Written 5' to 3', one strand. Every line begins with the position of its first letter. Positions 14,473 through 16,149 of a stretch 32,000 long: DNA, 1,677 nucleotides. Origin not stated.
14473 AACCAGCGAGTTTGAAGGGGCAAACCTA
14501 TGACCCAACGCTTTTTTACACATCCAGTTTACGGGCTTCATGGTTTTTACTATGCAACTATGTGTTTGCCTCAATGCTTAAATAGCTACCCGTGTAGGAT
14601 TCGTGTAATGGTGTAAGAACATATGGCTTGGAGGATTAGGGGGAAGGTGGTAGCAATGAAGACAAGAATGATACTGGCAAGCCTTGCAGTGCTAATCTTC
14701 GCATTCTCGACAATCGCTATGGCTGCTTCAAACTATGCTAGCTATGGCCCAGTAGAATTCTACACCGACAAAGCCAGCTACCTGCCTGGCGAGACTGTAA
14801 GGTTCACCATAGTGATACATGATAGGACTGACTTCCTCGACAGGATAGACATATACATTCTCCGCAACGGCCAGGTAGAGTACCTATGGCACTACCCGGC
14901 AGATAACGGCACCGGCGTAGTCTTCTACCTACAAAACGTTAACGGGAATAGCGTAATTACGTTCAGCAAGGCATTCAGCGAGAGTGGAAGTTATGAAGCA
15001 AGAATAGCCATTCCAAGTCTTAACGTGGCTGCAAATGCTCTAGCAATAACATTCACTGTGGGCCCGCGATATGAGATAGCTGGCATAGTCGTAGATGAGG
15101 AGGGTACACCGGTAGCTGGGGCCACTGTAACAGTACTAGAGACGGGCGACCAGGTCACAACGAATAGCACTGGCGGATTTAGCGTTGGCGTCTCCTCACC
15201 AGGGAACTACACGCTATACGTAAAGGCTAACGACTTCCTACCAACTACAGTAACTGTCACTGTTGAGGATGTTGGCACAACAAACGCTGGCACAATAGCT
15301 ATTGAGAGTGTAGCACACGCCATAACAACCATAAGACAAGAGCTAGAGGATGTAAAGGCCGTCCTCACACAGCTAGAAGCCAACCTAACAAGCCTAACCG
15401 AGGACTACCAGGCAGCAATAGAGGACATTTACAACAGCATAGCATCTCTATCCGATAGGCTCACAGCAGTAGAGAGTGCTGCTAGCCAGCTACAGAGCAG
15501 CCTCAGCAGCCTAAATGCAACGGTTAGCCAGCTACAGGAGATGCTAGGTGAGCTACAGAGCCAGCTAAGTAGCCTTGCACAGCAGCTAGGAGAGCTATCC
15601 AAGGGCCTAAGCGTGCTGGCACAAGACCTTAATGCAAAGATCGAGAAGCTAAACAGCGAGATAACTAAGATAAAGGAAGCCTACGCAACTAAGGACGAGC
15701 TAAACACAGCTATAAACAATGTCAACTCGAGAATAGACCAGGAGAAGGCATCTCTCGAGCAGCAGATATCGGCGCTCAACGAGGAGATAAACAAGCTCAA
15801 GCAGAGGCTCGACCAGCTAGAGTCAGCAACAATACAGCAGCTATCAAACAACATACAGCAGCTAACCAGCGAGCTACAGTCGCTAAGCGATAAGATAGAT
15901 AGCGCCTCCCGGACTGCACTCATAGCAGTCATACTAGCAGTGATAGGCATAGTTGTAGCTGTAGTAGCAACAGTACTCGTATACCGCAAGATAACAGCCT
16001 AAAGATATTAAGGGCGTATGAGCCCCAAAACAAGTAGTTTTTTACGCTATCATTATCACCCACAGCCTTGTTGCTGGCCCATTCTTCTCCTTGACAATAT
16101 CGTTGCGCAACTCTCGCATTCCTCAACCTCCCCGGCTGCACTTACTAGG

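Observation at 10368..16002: Candidate S-layer gene pair with SlaA/SlaB-type architecture but no recognisable SlaA sequence similarity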

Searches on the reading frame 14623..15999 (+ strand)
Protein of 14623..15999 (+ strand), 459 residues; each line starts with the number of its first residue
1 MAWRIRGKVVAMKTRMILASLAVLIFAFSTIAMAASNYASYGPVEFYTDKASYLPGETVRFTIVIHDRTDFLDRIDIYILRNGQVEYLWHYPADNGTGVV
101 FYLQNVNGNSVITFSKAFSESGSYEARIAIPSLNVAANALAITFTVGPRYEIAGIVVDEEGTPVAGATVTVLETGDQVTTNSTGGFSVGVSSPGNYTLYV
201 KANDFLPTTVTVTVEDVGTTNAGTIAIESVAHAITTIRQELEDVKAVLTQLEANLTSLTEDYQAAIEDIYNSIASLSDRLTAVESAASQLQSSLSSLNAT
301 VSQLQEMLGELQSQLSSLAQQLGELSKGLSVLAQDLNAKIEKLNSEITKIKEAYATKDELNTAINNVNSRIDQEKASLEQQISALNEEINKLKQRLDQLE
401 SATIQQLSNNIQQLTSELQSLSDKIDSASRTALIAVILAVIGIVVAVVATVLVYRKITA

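Call 3: search_protein_families(library=pfam, proteins=[window:14623-15999:+], max_evalue=1)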
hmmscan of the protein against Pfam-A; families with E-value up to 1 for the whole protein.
window:14623-15999:+ (459 aa): 231 families (the best 25 are shown)
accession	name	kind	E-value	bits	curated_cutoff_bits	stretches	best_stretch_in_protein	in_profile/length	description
PF13620.12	CarboxypepD_reg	-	1e-13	51.9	32.3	1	152-222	2-77/82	Carboxypeptidase regulatory-like domain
PF07889.17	DUF1664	-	7.1e-11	42.7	34.6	2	354-428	33-106/124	Protein of unknown function (DUF1664)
PF13715.12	CarbopepD_reg_2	-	1.3e-09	38.4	32.2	1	152-221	1-71/88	CarboxypepD_reg-like domain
PF04513.17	Baculo_PEP_C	-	2.1e-09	38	38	3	228-304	34-111/140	Baculovirus polyhedron envelope protein, PEP, C terminus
PF25450.1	Rab11-FIP3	-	2.5e-07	31.4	31.9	2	272-325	55-108/125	Rab11-FIP3-like domain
PF10498.14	IFT57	-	3.9e-07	29.8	40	2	227-349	224-348/360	Intra-flagellar transport protein 57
PF07926.17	TPR_MLP1_2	-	4.7e-07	30.3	36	2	288-401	4-117/129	TPR/MLP1/MLP2-like protein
PF23991.1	DUF7310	-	7.3e-07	30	40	2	276-325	1-49/83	Coiled-coil region of unknown function (DUF7310)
PF00038.26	Filament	-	9.5e-07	29.2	40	1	242-374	166-299/313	Intermediate filament protein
PF04102.17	SlyX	-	9.7e-07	29.8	30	1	277-328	2-53/67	SlyX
PF05478.16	Prominin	-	2.1e-06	26.6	34.3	1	236-449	210-435/799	Prominin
PF06160.17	EzrA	-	2.4e-06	26.6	39.6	1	226-423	300-493/557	Septation ring formation regulator, EzrA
PF06005.17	ZapB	-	3.7e-06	27.7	31.5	2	288-351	7-70/71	Cell division protein ZapB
PF08702.15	Fib_alpha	-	4.8e-06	27.3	29.9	2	327-428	24-128/143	Fibrinogen alpha/beta chain family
PF07851.19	TMEM120A-B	-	4.8e-06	26.5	29.8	2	339-438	3-101/324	TMEM120A/B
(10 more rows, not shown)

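Call 5: search_solved_structures(query=window:14623-15999:+, max_evalue=1, show_alignments=2)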
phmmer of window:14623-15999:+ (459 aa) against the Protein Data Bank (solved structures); distinct sequences matched with E-value up to 1: 92 (the best 60 are shown).
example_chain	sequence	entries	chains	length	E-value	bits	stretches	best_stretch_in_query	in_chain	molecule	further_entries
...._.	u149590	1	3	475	1.7e-06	31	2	405-457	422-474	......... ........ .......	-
6gao_A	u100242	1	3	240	8.6e-05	25.4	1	210-321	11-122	Outer capsid protein sigma-1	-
7zr2_A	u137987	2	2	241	0.00018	24.3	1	304-418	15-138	Spike protein S2',Chimeric protein mimic of SARS-CoV-2 Spike HR1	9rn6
6gaj_A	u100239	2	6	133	0.00033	23.4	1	210-321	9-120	Outer capsid protein sigma-1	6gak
6b3o_A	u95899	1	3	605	0.0031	20.2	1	253-369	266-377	Spike glycoprotein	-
7y9n_A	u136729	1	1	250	0.0034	20.1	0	284-354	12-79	Spike protein S2',5HB-H2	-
7wxz_A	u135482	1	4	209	0.0035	20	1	302-400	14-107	Spike protein S2'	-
5xg2_A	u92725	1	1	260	0.0069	19.1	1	250-402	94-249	Chromosome partition protein Smc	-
8th8_S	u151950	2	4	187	0.017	17.8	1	227-363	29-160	Coiled-coil domain-containing protein 153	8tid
1wyy_A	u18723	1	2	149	0.027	17.1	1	284-400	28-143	E2 Glycoprotein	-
7w6m_A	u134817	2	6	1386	0.032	16.9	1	216-327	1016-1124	Spike glycoprotein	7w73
9tls_A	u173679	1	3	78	0.033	16.9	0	370-398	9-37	Sc-apCC-2-KLHL20-3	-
7c53_A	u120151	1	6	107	0.035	16.8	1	301-393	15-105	Spike protein S2',pan-CoVs inhibitor EK1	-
3c62_A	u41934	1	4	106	0.039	16.6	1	268-367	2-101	Soluble cytochrome b562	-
3c63_A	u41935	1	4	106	0.039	16.6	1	268-367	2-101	Soluble cytochrome b562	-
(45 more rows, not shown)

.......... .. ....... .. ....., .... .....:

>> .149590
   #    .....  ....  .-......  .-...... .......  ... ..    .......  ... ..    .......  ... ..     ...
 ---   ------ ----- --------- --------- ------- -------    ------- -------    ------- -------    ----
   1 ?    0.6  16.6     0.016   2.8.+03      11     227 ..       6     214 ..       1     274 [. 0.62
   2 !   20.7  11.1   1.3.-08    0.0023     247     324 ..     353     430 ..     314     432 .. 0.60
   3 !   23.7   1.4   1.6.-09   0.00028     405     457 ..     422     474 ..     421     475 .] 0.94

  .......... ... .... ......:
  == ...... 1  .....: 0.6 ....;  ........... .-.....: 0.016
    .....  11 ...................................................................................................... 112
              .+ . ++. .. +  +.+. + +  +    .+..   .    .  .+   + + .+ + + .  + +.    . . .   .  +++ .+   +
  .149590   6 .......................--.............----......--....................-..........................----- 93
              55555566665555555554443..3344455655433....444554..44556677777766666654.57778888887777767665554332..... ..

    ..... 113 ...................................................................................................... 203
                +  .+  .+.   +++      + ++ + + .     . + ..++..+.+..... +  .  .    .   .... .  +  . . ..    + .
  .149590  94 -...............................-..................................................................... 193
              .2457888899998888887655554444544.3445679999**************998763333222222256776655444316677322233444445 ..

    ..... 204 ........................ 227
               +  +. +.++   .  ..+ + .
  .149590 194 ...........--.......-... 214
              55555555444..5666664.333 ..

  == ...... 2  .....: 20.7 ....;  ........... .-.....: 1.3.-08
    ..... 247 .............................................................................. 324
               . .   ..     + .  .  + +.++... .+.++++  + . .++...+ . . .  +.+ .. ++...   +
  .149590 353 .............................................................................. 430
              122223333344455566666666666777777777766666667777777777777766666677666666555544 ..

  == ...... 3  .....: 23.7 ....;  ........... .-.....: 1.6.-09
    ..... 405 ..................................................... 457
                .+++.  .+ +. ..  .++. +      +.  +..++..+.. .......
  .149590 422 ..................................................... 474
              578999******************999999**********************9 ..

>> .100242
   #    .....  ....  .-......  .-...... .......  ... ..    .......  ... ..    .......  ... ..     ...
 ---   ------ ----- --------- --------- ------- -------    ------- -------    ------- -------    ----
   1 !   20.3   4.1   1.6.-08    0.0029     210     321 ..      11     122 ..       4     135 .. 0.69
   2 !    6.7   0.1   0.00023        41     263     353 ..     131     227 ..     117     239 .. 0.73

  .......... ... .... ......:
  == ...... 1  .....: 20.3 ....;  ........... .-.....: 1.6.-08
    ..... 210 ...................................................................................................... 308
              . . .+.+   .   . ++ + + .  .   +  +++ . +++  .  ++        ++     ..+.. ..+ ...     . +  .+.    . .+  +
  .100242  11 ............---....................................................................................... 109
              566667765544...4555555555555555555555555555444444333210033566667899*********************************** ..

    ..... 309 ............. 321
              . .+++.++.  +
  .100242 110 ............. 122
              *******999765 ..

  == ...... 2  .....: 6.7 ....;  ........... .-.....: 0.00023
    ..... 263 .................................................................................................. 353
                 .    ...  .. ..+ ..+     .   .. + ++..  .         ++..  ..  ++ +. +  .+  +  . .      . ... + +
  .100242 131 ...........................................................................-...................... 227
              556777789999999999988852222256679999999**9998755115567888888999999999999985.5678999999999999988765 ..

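Call 27: search_solved_structures(query=A3, max_evalue=0.01, show_alignments=1)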
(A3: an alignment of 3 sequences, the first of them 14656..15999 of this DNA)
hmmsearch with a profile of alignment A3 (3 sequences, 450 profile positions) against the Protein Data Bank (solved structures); distinct sequences matched with E-value up to 0.01: 159 (the best 60 are shown).
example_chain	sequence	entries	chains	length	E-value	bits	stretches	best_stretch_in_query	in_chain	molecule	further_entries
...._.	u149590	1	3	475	3.2e-14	56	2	217-316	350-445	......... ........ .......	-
7zr2_A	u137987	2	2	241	3.6e-12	49.2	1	247-383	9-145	Spike protein S2',Chimeric protein mimic of SARS-CoV-2 Spike HR1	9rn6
6gao_A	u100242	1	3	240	3e-10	42.9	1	198-347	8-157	Outer capsid protein sigma-1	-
8qae_A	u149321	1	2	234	1.5e-08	37.3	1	269-328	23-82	sc-apCC-6-SLLA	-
6gaj_A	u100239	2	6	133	3.2e-08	36.2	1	197-323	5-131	Outer capsid protein sigma-1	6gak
5szs_A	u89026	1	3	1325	4.4e-08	35.7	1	218-322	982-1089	Spike glycoprotein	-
4wi0_B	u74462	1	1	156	2.3e-07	33.4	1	152-257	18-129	Cellulosomal scaffoldin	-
7wxz_A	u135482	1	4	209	6.2e-07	31.9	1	278-381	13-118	Spike protein S2'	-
9hx4_F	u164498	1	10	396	8.5e-07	31.5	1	234-381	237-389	Apolipoprotein A-IV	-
4u3s_B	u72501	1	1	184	1.4e-06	30.8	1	152-254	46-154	Cellulosomal scaffoldin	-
8pr5_A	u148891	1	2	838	4.9e-06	29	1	225-367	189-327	Dynactin subunit 1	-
6b7n_A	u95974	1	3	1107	5.3e-06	28.9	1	235-339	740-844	Spike protein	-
5xg2_A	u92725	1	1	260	6.1e-06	28.7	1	212-418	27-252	Chromosome partition protein Smc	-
3jbh_A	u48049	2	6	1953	7.6e-06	28.3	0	219-340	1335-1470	MYOSIN 2 HEAVY CHAIN STRIATED MUSCLE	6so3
3s84_A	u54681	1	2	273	8e-06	28.3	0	234-339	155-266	Apolipoprotein A-IV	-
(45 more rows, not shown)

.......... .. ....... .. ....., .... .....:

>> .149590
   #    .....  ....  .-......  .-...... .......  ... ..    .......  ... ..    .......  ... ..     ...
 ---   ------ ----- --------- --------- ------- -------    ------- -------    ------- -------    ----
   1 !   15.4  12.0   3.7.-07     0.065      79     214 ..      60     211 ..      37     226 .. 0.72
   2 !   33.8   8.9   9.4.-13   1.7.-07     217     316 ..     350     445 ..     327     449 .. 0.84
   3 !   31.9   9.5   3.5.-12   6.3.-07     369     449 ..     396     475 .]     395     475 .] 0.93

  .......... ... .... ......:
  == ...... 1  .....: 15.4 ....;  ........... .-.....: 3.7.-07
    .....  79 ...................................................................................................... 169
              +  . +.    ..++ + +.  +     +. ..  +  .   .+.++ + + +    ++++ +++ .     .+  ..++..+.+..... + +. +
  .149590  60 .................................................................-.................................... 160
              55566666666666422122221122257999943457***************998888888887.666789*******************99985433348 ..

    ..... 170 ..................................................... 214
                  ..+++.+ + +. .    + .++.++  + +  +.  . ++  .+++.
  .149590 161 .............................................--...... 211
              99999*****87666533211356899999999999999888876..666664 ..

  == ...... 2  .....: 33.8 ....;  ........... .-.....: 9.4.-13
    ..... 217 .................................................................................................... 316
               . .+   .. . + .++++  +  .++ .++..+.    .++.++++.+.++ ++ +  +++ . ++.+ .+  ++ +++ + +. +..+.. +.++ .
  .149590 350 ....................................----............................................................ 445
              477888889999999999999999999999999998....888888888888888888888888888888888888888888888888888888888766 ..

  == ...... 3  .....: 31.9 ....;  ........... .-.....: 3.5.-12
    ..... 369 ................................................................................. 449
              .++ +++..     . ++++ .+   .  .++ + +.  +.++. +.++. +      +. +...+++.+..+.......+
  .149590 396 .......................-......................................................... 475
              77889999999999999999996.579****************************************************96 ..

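Call 28: search_protein_families(library=ncbifam, proteins=[window:14656-15999:+], max_evalue=0.01)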
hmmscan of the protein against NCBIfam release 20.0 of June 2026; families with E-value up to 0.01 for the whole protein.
window:14656-15999:+ (448 aa): 63 families (the best 25 are shown)
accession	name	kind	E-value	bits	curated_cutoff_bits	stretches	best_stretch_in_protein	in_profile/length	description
NF040788.1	S-lay_SlaB_Mtsph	equivalog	5.5e-17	61.8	700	2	342-446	313-415/416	S-layer protein SlaB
NF045487.1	ASRP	equivalog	2.6e-13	49.5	300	2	218-322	153-262/593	archaea-specific SMC-related protein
TIGR02168.1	SMC_prok_B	equivalog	2.5e-12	45.4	567.35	1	216-410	786-986/1181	chromosome segregation protein SMC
TIGR02169.1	SMC_prok_A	equivalog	1.5e-10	39.5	729.4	1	220-416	258-467/1165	chromosome segregation protein SMC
NF003034.1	PRK03918.1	equivalog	2.3e-10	39.1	700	1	218-414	166-381/878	DNA double-strand break repair ATPase Rad50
TIGR04211.1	SH3_and_anchor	equivalog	1.1e-09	38.2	65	1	318-445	64-191/198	TIGR04211 family SH3 domain-containing protein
TIGR04523.1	Mplasa_alph_rch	subfamily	1.3e-09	36.6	270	1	220-414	158-351/745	helix-rich protein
TIGR04320.1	Surf_Exclu_PgrA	domain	1.2e-08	34.7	70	1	159-332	204-359/360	SEC10/PgrA surface exclusion domain-containing protein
NF053563.1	Rkd4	equivalog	1.3e-08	33.4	860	1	218-403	453-640/747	arcadin-4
NF002244.0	PRK01156.1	equivalog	2.7e-08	32.4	847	1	217-419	349-540/895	DNA double-strand break repair ATPase Rad50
NF038350.1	taxis_HmpF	equivalog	4.3e-08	32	200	1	210-318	444-552/553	pilus motility taxis protein HmpF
NF041034.1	Rad50_Sulf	equivalog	5.5e-08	31.1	1000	1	223-415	470-666/872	DNA double-strand break repair ATPase Rad50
NF052320.1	Cbp1_fam_LP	subfamily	6.7e-08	32.4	90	1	214-348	44-179/286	Cbp1 family collagen-binding glycoprotein adhesin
NF033885.1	conj_TraP_IncI1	equivalog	9.3e-08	32.1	135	1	219-294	66-141/217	conjugal transfer protein TraP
NF047516.1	LA_3659_fam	equivalog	1.1e-07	31.6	36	2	214-338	82-203/221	LA_3659 family protein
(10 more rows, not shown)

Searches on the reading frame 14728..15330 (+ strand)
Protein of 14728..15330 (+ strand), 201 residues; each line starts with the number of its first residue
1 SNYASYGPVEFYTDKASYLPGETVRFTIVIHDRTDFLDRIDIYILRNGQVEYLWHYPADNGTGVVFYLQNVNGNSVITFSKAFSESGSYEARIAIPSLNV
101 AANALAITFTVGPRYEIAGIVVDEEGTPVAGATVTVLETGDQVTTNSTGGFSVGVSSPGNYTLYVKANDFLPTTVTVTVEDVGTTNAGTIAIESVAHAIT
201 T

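Call 70: find_homologous_proteins(query=window:14728-15330:+, max_evalue=0.001)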
Query window:14728-15330:+ (201 aa): 1 proteins with E <= 0.001 among 490 candidates.
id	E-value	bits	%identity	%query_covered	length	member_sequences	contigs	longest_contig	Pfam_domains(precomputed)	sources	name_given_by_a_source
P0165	5.3e-5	41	37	39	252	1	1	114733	PF13715.13,PF13620.13,PF22904.4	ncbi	ncbi:MAG: carboxypeptidase-like regulatory domain-containing protein [bacterium]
